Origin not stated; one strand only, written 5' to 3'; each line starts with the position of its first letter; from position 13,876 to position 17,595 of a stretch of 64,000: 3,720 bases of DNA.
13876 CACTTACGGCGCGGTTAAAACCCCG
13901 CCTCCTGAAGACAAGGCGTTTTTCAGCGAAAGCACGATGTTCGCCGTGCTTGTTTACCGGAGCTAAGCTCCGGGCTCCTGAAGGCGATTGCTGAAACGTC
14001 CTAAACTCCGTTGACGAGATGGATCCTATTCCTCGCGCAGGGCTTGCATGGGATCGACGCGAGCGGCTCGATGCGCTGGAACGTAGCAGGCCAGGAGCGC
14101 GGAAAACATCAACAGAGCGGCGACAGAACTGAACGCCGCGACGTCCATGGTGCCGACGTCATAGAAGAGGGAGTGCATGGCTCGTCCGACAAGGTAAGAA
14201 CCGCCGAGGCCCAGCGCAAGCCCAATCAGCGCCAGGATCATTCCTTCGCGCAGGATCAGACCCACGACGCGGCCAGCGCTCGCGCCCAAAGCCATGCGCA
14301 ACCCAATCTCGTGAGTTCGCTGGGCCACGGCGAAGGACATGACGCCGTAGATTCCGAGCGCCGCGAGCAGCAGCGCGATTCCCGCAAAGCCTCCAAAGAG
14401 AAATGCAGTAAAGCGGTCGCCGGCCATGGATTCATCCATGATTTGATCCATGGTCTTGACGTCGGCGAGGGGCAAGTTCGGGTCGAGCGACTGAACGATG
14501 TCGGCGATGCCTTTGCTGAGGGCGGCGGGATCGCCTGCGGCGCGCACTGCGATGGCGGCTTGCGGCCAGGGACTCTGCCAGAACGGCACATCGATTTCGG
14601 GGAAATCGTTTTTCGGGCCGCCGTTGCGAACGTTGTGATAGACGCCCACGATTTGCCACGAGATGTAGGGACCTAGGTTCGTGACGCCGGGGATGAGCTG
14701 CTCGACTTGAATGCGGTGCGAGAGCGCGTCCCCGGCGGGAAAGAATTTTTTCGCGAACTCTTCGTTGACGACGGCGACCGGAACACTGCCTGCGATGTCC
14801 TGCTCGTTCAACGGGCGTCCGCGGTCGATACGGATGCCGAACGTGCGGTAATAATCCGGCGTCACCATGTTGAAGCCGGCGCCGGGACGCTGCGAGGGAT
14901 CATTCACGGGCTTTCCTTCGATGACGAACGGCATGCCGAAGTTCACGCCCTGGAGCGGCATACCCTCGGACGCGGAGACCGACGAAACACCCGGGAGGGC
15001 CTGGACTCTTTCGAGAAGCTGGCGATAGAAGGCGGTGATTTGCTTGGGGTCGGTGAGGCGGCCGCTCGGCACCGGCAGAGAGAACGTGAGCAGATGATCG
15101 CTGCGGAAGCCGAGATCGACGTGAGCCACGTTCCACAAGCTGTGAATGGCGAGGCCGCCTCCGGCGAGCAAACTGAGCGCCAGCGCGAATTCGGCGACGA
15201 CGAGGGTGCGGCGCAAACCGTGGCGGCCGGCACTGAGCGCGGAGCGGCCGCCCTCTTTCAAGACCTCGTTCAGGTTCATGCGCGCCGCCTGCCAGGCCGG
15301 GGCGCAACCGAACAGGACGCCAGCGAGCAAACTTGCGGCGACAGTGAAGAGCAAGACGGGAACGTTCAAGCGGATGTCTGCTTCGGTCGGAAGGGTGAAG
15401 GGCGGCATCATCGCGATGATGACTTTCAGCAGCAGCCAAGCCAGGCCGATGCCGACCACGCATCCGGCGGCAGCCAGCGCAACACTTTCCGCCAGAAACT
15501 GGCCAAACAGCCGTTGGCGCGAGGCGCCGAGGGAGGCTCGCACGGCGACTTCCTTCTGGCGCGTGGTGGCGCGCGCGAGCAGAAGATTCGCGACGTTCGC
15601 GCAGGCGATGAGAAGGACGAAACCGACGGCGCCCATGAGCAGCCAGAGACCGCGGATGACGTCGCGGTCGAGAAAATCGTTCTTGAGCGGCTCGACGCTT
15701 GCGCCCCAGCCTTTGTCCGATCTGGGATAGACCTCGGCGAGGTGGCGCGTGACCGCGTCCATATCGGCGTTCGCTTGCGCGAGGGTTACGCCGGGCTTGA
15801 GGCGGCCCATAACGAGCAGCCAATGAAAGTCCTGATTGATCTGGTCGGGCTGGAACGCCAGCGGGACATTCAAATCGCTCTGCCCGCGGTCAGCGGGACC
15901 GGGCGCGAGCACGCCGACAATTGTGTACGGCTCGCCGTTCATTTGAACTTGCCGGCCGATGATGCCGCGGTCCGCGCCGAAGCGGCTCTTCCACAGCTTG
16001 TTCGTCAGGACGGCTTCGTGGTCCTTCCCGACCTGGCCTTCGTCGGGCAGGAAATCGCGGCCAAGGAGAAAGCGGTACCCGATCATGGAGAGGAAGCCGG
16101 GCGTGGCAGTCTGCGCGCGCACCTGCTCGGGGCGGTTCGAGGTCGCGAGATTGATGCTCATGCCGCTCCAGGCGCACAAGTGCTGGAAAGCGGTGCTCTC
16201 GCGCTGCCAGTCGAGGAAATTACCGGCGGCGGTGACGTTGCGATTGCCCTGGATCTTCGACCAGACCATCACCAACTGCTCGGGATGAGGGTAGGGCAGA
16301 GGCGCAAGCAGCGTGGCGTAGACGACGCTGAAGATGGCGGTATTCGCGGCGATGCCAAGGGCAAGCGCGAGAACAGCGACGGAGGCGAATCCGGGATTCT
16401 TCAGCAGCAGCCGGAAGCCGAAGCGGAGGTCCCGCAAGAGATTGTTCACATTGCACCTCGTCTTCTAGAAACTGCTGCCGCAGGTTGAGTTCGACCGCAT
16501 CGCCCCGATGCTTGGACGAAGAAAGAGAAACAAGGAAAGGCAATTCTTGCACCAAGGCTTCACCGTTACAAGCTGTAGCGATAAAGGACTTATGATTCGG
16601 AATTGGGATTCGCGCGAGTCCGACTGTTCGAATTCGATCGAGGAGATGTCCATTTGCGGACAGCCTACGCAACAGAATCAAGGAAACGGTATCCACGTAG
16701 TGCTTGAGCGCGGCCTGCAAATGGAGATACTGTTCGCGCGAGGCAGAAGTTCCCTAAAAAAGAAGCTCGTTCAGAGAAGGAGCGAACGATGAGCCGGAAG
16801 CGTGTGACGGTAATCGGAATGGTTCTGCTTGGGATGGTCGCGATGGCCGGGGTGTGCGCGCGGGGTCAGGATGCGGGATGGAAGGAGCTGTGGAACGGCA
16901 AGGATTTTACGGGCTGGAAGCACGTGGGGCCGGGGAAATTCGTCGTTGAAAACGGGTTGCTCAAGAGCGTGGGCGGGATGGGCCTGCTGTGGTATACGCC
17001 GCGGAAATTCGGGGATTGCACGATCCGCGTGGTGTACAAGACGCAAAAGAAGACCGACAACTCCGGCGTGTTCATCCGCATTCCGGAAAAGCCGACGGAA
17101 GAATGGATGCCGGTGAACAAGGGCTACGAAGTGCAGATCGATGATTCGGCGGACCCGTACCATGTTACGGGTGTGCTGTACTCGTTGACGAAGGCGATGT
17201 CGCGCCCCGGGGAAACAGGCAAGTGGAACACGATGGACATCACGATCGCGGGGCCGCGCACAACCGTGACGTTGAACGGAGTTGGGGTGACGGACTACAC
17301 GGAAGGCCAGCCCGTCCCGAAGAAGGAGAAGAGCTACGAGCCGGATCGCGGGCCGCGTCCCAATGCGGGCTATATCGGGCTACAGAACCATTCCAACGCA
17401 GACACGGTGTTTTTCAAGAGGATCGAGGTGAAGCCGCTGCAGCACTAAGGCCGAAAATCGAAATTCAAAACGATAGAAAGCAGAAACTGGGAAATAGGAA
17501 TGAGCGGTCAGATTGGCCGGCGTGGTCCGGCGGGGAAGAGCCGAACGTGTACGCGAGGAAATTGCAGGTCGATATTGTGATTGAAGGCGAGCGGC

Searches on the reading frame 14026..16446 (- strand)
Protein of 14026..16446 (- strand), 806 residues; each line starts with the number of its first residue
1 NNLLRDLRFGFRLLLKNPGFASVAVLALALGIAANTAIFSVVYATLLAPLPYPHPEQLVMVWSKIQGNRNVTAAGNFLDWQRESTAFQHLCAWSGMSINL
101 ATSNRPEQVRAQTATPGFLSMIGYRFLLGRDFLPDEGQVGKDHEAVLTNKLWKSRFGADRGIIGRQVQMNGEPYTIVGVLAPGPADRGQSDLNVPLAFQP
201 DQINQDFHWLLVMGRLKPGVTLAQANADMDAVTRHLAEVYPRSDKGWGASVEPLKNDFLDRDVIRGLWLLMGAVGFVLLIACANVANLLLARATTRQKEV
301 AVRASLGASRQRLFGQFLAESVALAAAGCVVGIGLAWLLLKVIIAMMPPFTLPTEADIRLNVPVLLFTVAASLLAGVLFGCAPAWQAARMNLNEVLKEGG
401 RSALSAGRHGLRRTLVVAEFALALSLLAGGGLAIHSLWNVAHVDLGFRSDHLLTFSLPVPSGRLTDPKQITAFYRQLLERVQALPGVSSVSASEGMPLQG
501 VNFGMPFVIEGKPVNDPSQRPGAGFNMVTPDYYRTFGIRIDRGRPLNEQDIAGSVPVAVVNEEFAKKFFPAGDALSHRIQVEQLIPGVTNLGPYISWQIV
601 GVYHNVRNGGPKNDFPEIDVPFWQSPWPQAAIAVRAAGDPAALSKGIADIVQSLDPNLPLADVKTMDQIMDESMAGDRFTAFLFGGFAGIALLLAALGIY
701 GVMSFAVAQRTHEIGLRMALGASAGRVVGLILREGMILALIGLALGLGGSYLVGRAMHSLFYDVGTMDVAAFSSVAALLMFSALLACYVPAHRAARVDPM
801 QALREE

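Call 18: search_protein_families(library=pfam, proteins=[window:14026-16446:-], max_evalue=0.001)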
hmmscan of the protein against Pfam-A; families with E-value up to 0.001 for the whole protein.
window:14026-16446:- (806 aa): 2 families
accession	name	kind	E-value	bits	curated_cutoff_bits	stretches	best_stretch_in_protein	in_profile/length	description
PF12704.14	MacB_PCD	-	4.4e-37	128.8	27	2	23-231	3-206/207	MacB-like periplasmic core domain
PF02687.27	FtsX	-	1.7e-30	106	25.5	2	273-392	3-120/120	FtsX-like permease C-terminal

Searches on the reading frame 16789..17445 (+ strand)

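Call 18: search_protein_families(library=pfam, proteins=[window:16789-17445:+], max_evalue=0.001)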
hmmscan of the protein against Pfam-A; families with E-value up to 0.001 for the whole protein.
window:16789-17445:+ (219 aa): 1 family
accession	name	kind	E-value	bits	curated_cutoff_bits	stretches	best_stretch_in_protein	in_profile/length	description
PF06439.18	3keto-disac_hyd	-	7.5e-42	143.9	26.8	1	30-215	1-187/187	3-keto-disaccharide hydrolase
